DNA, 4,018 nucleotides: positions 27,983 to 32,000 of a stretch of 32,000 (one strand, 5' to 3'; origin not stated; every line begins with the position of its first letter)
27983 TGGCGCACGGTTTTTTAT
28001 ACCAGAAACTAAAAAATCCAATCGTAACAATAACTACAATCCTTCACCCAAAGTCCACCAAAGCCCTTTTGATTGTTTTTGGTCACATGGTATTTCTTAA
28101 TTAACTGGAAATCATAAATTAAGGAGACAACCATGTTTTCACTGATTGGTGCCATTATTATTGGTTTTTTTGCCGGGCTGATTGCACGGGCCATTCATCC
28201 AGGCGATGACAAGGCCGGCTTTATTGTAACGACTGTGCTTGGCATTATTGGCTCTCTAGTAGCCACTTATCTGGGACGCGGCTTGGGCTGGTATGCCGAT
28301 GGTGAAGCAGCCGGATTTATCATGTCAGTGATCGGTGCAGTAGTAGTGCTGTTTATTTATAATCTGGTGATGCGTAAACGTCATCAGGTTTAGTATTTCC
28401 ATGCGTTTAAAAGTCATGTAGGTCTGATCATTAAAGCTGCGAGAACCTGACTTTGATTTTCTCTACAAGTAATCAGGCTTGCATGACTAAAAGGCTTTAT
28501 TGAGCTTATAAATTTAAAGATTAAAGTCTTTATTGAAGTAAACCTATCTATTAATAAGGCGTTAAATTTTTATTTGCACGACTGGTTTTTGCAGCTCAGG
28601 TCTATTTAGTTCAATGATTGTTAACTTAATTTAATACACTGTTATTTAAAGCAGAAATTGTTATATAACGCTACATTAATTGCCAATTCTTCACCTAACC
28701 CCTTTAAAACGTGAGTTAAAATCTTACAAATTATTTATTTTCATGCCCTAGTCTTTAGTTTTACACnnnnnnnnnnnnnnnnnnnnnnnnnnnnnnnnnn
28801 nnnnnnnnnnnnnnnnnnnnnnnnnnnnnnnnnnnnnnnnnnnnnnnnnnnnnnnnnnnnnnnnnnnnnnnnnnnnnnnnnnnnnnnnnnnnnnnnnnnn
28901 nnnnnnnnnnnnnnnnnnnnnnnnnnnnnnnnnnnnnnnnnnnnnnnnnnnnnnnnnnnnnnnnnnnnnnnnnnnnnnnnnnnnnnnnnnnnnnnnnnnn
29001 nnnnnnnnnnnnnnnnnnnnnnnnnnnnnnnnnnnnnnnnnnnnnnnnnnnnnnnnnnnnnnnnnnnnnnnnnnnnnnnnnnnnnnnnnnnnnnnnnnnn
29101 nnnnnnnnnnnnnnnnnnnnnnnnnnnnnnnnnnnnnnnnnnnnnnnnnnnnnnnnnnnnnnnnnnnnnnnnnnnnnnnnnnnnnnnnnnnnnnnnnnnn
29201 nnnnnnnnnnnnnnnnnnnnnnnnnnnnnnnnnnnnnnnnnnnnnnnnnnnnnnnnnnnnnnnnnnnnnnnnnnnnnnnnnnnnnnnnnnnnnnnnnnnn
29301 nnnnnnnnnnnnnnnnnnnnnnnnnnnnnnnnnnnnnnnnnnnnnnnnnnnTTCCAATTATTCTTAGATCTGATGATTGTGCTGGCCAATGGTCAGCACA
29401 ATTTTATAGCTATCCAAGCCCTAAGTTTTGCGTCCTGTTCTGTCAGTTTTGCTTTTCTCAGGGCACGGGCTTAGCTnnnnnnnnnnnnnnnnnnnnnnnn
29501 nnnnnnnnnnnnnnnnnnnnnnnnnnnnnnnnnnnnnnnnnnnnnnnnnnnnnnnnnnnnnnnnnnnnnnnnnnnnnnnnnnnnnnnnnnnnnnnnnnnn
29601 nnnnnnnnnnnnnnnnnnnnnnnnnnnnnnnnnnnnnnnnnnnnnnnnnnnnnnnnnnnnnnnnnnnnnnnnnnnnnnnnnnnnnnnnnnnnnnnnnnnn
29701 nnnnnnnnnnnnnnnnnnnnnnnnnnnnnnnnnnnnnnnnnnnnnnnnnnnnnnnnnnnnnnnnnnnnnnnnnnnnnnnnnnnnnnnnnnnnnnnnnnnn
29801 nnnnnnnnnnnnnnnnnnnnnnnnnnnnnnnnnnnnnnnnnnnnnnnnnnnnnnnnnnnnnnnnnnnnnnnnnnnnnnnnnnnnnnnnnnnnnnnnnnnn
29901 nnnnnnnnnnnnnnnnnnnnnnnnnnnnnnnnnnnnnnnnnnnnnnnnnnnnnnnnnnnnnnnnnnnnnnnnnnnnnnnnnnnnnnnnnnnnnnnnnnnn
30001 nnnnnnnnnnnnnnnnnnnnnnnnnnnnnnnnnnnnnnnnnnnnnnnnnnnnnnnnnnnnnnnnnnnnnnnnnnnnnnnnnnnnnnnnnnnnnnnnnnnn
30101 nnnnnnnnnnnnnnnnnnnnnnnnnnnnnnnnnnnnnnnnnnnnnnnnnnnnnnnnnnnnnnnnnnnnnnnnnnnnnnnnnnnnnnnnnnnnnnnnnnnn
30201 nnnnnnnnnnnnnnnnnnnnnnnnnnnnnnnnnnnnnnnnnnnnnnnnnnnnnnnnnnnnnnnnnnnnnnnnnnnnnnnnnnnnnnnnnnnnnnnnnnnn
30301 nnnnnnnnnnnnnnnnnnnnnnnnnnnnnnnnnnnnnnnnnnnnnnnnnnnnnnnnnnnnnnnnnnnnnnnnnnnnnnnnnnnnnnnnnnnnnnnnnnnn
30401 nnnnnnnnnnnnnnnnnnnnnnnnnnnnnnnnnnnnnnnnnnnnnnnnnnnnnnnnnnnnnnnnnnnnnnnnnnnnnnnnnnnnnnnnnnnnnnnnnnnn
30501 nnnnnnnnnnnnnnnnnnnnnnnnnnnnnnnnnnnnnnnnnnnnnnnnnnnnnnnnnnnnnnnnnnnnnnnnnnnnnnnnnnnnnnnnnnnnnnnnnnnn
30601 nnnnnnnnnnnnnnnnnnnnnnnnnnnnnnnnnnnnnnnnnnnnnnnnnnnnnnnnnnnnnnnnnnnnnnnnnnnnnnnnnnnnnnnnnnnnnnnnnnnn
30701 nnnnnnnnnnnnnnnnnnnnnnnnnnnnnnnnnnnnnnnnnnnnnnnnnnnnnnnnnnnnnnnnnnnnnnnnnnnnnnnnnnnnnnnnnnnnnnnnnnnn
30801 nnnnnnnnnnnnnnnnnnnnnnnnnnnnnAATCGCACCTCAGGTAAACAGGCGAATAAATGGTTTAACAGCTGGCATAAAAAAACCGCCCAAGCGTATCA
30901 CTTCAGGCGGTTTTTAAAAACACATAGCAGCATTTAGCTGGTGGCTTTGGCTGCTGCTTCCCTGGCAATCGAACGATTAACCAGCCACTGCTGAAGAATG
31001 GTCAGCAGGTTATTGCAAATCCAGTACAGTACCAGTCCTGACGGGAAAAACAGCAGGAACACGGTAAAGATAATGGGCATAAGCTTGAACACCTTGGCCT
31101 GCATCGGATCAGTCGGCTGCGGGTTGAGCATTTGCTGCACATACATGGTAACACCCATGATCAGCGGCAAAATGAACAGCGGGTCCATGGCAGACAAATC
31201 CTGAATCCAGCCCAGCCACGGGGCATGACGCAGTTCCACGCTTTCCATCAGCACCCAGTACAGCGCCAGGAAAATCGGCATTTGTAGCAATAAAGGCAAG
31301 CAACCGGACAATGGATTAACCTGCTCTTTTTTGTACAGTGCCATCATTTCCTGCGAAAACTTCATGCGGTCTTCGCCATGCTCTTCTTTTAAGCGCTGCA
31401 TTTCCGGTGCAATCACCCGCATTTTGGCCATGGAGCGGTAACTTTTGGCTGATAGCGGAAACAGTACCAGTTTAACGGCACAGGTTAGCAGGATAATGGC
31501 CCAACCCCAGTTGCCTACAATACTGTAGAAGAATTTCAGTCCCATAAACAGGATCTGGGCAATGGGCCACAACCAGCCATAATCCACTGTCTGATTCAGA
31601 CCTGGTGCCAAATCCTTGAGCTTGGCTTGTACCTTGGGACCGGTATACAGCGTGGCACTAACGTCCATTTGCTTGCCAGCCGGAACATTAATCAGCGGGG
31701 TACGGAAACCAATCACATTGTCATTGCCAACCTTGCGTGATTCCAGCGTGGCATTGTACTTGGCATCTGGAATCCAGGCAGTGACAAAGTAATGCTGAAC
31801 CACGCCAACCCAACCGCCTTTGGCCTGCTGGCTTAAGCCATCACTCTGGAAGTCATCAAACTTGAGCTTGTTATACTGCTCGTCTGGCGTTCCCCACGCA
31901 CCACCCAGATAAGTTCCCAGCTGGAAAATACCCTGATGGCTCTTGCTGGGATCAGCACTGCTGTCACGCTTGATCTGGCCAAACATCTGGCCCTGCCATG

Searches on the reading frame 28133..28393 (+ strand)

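Call 8: search_protein_families(library=ncbifam, proteins=[window:28133-28393:+])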
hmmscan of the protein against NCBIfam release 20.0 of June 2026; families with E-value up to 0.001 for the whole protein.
window:28133-28393:+ (86 aa): 1 family
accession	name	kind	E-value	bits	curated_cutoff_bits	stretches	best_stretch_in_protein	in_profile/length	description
NF007771.0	PRK10457.1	equivalog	4.1e-14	52.8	129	1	4-78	3-79/82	hypothetical protein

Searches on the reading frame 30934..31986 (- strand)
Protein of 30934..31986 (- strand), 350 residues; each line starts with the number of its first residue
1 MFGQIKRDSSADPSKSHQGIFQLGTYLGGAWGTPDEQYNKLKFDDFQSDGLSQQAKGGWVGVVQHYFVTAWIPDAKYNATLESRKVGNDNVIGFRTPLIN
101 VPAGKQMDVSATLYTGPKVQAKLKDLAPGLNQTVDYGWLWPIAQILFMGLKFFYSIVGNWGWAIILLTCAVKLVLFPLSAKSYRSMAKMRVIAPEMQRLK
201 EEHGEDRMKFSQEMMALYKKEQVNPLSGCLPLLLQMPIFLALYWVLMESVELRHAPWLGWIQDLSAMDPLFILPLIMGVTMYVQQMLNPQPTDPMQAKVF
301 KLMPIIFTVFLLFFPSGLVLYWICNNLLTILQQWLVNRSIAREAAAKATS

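Call 8: search_protein_families(library=ncbifam, proteins=[window:30934-31986:-])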
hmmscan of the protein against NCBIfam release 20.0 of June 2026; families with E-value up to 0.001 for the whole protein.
window:30934-31986:- (350 aa): 23 families
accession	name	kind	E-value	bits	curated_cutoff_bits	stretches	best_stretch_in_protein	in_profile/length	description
NF002352.0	PRK01318.1-3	equivalog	2.3e-175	584.9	447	1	1-348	219-560/562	membrane protein insertase YidC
NF002351.0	PRK01318.1-1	equivalog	1.9e-139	465.9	740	1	1-343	192-537/545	membrane protein insertase YidC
NF002353.0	PRK01318.1-4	equivalog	1.5e-105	354.1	365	1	28-344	233-580/596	membrane protein insertase YidC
NF002357.0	PRK01318.2-4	equivalog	5.1e-101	339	479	1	101-347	278-523/532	membrane protein insertase YidC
NF002354.0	PRK01318.2-1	equivalog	1.4e-82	278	1094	1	58-341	258-535/548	membrane protein insertase YidC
TIGR03592.1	yidC_oxa1_cterm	subfamily_domain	8.1e-72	241.3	84.3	1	159-338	1-191/191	membrane protein insertase YidC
NF002355.0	PRK01318.2-2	equivalog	3.8e-51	174.3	891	1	42-342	264-599/602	membrane protein insertase YidC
TIGR03593.1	yidC_nterm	equivalog_domain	5.4e-51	174.3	58.25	1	1-158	207-363/363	membrane protein insertase YidC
NF002356.0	PRK01318.2-3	equivalog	3.4e-50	171.1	460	1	57-341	256-576/627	membrane protein insertase YidC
NF002168.0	PRK01001.1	equivalog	2e-49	168.7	670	1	141-343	557-781/795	membrane protein insertase YidC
NF002803.0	PRK02944.1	equivalog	3e-44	151.3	377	1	150-338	48-242/255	YidC family membrane integrase SpoIIIJ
NF002359.0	PRK01318.2-6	equivalog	4.8e-42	144.1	600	1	53-275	264-494/624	membrane protein insertase YidC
NF002358.0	PRK01318.2-5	equivalog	7.7e-39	133.9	605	1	134-341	315-540/545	membrane protein insertase YidC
NF002734.0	PRK02654.1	equivalog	1e-38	133.2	324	2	144-247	11-117/384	membrane protein insertase YidC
NF002350.0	PRK01315.1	equivalog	2.3e-36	125.6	282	2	159-251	41-133/329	membrane protein insertase YidC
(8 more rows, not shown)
